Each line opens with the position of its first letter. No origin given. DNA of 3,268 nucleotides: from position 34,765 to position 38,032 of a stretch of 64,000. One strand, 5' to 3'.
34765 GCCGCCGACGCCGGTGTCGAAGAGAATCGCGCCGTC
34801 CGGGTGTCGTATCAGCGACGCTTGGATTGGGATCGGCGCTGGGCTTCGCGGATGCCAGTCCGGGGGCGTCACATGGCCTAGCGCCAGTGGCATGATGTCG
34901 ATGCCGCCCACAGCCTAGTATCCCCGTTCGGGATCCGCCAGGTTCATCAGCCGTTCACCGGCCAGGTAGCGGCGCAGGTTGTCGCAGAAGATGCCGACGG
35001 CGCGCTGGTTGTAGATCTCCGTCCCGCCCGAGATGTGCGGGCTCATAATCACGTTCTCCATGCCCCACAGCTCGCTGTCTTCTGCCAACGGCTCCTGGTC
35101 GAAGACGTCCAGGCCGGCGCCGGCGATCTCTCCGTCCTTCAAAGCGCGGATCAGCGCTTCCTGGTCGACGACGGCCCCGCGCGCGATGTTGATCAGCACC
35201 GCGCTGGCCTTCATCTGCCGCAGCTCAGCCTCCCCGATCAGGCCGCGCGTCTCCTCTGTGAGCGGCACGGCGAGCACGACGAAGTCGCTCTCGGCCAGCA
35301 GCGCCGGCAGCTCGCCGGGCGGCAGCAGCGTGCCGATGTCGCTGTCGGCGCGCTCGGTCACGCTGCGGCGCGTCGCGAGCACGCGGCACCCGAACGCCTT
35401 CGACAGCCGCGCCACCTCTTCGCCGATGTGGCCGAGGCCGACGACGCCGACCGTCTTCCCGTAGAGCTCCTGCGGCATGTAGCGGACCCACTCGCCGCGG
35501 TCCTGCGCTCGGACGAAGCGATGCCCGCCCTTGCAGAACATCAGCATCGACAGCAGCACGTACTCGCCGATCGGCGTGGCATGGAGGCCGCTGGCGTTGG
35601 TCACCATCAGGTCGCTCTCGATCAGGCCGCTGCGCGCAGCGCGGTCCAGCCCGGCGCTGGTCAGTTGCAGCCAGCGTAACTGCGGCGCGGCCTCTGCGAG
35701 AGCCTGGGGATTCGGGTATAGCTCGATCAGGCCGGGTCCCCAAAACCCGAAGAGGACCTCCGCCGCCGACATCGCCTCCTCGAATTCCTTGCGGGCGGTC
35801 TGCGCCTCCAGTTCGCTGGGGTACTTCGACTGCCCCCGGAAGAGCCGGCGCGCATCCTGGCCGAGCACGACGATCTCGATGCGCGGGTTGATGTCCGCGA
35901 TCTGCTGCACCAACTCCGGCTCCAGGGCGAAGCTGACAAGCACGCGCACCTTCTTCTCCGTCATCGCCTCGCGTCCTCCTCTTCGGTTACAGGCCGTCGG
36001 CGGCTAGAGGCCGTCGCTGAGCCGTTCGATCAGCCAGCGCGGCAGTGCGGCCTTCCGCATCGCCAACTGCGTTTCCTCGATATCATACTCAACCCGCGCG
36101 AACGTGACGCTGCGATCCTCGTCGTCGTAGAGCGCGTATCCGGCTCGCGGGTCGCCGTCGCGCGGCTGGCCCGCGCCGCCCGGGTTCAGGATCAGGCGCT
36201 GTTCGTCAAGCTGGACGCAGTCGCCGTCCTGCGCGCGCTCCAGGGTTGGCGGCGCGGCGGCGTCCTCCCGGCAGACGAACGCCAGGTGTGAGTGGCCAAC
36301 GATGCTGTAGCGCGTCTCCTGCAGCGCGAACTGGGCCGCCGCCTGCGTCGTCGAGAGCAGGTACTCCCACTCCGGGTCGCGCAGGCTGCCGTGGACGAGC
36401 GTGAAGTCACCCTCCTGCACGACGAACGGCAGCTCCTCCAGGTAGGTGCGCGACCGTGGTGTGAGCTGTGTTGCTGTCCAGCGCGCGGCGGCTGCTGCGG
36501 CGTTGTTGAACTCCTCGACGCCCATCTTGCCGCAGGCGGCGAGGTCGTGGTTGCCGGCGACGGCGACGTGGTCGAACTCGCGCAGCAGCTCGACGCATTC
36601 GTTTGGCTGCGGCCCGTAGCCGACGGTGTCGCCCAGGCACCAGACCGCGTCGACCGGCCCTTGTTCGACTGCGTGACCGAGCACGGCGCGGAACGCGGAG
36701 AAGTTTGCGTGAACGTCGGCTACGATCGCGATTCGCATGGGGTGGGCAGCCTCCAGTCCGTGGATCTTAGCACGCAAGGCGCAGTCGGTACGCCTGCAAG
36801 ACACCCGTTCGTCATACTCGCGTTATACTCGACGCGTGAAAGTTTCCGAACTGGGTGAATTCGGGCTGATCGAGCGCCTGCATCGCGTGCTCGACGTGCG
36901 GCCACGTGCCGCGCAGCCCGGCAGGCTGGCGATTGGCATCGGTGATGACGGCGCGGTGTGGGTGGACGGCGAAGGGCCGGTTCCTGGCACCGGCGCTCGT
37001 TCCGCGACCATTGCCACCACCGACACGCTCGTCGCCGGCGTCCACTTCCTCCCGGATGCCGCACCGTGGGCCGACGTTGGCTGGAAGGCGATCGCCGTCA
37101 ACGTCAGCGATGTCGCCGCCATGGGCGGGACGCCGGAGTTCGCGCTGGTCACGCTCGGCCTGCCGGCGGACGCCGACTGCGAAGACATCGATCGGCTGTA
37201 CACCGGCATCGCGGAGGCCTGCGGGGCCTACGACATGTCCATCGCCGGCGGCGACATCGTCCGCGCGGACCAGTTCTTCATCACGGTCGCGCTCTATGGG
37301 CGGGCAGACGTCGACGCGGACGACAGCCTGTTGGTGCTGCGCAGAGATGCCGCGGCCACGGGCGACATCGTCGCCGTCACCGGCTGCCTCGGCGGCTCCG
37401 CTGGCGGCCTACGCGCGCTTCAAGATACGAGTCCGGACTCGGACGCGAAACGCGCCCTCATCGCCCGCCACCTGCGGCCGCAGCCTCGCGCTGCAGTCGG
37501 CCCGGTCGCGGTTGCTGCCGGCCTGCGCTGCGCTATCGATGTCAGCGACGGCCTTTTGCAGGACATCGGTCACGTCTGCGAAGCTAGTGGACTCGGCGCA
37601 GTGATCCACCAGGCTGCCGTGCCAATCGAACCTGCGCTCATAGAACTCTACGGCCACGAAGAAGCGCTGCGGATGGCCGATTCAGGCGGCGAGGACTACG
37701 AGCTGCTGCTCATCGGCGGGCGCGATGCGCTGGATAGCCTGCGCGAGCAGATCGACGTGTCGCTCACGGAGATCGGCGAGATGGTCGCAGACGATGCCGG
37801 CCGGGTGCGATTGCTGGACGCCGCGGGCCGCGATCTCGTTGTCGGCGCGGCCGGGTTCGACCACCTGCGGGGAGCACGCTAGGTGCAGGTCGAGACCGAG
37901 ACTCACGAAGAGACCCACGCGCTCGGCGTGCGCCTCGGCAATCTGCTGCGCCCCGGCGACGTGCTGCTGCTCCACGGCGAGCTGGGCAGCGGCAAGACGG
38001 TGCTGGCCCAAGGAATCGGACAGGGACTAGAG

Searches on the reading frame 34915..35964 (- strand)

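Call 26: search_protein_families(library=pfam, proteins=[window:34915-35964:-], max_evalue=0.001)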
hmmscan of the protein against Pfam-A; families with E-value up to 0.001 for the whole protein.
window:34915-35964:- (349 aa): 3 families
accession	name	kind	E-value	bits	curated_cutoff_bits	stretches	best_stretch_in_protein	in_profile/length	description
PF02826.25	2-Hacid_dh_C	-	8.6e-60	201.6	25.1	1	139-312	3-178/178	D-isomer specific 2-hydroxyacid dehydrogenase, NAD binding domain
PF00389.36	2-Hacid_dh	-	0.00016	21.8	24.6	1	59-341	31-131/134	D-isomer specific 2-hydroxyacid dehydrogenase, catalytic domain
PF03446.21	NAD_binding_2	-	0.00068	20.1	21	0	171-281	1-113/161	NAD binding domain of 6-phosphogluconate dehydrogenase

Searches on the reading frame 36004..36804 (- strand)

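Call 26: search_protein_families(library=pfam, proteins=[window:36004-36804:-], max_evalue=0.001)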
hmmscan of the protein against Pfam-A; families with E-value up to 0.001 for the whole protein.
window:36004-36804:- (266 aa): 2 families
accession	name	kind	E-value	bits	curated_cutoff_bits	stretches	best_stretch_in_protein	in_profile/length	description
PF12850.12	Metallophos_2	-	1.8e-21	77.2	27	1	23-227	1-150/154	Calcineurin-like phosphoesterase superfamily domain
PF00149.33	Metallophos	-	1.8e-15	58.4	21.5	1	23-141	1-117/191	Calcineurin-like phosphoesterase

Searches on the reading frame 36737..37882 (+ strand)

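Call 26: search_protein_families(library=pfam, proteins=[window:36737-37882:+], max_evalue=0.001)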
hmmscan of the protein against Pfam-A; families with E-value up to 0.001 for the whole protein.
window:36737-37882:+ (381 aa): 2 families
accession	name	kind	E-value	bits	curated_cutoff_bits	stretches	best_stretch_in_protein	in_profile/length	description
PF00586.29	AIRS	-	1.9e-24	86.7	24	1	70-189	2-111/112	AIR synthase related protein, N-terminal domain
PF02769.27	AIRS_C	-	5.3e-06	27.1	23.1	1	209-358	3-154/156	AIR synthase related protein, C-terminal domain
